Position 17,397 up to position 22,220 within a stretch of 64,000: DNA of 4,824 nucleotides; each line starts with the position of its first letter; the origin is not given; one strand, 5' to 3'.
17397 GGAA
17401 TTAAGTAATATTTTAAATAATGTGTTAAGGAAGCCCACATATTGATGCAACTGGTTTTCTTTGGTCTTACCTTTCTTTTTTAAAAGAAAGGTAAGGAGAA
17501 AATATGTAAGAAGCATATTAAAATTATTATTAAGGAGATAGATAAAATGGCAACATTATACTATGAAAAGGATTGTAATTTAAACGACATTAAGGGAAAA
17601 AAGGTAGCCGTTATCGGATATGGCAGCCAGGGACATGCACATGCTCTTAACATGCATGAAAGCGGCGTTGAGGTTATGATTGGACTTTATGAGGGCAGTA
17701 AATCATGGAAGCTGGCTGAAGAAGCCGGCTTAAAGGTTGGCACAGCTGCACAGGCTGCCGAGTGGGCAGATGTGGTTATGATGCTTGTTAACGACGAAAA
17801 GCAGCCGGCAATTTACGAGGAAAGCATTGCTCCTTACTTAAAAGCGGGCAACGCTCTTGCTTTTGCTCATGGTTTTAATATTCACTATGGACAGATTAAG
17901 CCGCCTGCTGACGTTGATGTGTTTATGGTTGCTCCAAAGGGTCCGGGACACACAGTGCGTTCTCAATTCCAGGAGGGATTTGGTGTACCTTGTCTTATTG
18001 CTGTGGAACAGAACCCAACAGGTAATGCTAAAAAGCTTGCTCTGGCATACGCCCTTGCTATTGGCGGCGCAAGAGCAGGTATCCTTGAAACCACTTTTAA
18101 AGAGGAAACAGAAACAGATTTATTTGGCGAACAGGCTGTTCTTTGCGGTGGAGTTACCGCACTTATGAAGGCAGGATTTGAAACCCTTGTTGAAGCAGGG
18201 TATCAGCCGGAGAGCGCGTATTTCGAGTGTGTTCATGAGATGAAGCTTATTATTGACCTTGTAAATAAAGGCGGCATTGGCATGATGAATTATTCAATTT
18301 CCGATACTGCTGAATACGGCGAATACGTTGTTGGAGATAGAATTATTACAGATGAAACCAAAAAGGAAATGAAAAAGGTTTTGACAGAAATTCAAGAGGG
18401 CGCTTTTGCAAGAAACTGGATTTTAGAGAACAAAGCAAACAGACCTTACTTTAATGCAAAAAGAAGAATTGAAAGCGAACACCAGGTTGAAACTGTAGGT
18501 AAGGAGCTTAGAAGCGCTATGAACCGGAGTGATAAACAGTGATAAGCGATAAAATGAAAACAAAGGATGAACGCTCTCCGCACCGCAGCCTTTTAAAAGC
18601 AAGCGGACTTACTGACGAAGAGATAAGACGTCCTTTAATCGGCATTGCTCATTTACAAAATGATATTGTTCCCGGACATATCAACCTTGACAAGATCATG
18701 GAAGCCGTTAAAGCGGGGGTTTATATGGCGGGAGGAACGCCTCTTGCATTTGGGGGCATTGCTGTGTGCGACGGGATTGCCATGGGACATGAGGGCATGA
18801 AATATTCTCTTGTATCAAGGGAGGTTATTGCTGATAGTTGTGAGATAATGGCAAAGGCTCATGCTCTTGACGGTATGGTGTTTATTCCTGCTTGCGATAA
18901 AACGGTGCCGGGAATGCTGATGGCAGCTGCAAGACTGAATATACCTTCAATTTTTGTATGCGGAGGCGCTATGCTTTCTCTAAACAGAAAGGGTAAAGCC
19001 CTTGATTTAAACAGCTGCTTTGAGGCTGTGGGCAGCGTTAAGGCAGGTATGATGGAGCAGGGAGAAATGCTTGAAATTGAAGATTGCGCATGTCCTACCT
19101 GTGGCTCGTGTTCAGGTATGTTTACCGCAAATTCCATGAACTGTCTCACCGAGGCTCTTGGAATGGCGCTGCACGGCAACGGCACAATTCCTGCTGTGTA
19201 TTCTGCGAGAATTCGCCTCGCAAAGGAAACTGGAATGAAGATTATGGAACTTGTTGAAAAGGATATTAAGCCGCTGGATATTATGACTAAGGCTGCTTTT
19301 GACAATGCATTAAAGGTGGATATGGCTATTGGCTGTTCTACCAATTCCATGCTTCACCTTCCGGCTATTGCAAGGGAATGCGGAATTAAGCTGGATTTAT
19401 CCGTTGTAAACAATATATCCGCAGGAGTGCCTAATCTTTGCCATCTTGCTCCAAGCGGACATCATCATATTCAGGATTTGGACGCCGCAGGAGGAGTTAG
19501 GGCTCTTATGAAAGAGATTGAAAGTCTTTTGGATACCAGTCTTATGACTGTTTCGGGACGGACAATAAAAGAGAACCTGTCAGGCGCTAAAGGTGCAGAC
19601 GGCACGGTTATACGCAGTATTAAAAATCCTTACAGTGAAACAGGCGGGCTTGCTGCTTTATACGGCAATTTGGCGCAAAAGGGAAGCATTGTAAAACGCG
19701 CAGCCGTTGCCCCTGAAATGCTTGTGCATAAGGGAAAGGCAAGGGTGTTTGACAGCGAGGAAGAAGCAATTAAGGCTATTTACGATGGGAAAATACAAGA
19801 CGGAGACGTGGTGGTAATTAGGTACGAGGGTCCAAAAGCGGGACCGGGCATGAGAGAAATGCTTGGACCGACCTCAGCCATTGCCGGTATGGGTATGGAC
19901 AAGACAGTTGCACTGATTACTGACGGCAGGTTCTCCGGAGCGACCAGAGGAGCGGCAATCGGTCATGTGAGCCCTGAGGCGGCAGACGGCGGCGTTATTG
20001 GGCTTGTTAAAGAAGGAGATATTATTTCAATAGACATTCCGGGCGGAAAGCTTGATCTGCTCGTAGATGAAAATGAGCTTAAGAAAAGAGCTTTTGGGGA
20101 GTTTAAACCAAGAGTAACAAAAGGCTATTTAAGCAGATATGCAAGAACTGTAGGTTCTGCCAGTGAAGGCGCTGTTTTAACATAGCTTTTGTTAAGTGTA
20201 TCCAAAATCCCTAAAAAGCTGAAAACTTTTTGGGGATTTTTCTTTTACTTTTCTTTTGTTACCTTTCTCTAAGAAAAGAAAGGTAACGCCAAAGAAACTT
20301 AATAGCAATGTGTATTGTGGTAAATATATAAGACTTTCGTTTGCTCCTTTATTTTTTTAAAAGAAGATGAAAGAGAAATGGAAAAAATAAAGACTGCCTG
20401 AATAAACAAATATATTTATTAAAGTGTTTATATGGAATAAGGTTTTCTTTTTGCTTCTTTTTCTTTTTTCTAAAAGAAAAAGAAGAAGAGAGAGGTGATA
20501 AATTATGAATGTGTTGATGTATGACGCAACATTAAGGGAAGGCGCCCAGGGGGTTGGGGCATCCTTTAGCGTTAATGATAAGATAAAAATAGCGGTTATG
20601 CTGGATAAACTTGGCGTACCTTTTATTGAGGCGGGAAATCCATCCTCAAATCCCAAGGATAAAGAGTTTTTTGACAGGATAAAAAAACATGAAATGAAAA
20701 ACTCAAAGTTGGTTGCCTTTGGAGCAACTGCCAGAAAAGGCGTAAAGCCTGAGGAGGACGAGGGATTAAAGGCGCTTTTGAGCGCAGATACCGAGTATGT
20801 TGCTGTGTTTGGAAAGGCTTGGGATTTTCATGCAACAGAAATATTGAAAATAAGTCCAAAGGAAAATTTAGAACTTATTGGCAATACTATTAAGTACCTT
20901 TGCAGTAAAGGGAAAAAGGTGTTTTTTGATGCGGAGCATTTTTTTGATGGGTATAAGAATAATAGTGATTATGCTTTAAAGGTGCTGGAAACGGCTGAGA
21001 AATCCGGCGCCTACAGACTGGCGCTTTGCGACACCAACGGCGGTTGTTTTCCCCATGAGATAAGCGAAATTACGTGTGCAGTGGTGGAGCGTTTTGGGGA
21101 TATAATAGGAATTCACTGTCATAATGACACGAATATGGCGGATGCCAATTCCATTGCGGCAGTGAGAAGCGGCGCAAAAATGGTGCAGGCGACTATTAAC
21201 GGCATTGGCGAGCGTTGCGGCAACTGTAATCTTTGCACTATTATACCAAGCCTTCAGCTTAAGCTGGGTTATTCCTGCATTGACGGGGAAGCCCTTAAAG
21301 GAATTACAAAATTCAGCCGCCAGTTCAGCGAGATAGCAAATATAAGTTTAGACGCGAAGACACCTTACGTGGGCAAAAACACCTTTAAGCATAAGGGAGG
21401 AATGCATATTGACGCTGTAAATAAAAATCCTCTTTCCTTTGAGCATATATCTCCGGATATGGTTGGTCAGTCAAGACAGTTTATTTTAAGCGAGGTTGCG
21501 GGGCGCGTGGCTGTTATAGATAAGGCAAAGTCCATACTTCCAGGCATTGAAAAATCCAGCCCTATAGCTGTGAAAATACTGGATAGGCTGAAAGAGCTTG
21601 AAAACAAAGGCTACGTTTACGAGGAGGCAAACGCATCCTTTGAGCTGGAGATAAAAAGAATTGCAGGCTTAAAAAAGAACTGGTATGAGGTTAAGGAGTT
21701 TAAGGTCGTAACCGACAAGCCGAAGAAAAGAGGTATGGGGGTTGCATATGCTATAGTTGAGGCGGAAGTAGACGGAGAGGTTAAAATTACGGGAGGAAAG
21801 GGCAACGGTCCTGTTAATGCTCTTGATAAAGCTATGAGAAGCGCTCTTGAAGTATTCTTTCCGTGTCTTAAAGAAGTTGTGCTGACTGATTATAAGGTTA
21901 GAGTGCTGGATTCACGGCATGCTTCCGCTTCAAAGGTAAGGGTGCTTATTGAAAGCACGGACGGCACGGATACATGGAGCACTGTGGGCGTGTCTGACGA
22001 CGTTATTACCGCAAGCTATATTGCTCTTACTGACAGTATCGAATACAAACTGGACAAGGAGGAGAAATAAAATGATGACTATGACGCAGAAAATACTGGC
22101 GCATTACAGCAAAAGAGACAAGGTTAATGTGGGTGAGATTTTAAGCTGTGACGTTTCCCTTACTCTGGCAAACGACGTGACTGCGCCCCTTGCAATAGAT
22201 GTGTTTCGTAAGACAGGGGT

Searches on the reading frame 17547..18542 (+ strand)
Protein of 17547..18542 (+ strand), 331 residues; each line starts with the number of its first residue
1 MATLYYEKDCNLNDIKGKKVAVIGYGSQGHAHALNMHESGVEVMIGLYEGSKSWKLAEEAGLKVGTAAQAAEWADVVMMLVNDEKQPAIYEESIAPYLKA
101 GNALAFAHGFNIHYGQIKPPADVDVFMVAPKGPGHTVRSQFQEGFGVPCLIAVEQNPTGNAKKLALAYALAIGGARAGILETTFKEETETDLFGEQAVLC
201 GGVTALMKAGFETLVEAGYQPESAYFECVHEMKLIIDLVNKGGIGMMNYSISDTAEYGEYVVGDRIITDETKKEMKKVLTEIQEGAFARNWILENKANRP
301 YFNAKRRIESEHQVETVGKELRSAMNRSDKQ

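Call 37: search_protein_families(library=pfam, proteins=[window:17547-18542:+], max_evalue=0.00001)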
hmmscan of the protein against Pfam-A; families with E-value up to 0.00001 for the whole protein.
window:17547-18542:+ (331 aa): 4 families
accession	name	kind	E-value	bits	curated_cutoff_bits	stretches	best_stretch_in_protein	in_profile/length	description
PF07991.19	KARI_N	-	3.6e-77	258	20.6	1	15-178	2-165/165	Acetohydroxy acid isomeroreductase, NADPH-binding domain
PF01450.25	KARI_C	-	6.6e-64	215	29.1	1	184-326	1-143/144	Ketol-acid reductoisomerase, C-terminal domain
PF03807.23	F420_oxidored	-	3e-07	31.4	21.6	1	19-93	1-79/94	NADP oxidoreductase coenzyme F420-dependent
PF03446.21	NAD_binding_2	-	4.3e-07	30.5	21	1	19-104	1-89/161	NAD binding domain of 6-phosphogluconate dehydrogenase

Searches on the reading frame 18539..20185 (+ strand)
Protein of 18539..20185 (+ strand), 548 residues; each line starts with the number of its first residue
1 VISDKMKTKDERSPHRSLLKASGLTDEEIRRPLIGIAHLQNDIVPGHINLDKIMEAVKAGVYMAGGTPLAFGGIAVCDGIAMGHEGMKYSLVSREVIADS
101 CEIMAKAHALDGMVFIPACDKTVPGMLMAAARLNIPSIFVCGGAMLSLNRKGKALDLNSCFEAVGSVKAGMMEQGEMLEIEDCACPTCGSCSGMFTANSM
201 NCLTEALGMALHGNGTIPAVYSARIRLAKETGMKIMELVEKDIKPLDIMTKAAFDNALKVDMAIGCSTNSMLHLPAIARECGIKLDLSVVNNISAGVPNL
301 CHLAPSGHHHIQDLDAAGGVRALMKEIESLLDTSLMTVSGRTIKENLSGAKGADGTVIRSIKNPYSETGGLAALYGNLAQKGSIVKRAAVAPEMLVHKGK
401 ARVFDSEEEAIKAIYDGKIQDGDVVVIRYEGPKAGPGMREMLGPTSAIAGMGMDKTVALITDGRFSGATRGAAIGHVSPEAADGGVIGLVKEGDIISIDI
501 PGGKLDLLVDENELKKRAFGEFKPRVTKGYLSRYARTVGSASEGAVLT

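Call 37: search_protein_families(library=pfam, proteins=[window:18539-20185:+], max_evalue=0.00001)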
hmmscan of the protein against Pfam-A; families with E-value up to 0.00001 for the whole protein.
window:18539-20185:+ (548 aa): 2 families
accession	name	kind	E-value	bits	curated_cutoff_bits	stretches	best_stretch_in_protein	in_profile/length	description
PF00920.27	ILVD_EDD_N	-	1.7e-131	438.5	27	1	31-346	1-316/316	Dihydroxy-acid/6-phosphogluconate dehydratase N-terminal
PF24877.1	ILV_EDD_C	-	1.7e-78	262.9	27.7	1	357-545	2-191/191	Dihydroxy-acid/6-phosphogluconate dehydratase C-terminal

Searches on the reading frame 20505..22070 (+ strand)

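Call 37: search_protein_families(library=pfam, proteins=[window:20505-22070:+], max_evalue=0.00001)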
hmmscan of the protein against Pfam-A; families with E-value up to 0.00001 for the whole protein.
window:20505-22070:+ (521 aa): 3 families
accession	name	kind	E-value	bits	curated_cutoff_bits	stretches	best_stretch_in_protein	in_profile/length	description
PF00682.25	HMGL-like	-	3e-45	155.1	29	1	4-252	3-241/260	HMGL-like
PF08502.15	LeuA_dimer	-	7.2e-24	84.6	24.9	1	383-515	11-130/131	LeuA allosteric (dimerisation) domain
PF22617.1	HCS_D2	-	1.4e-12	48.2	27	1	289-367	2-79/82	Homocitrate synthase post-HMGL domain-like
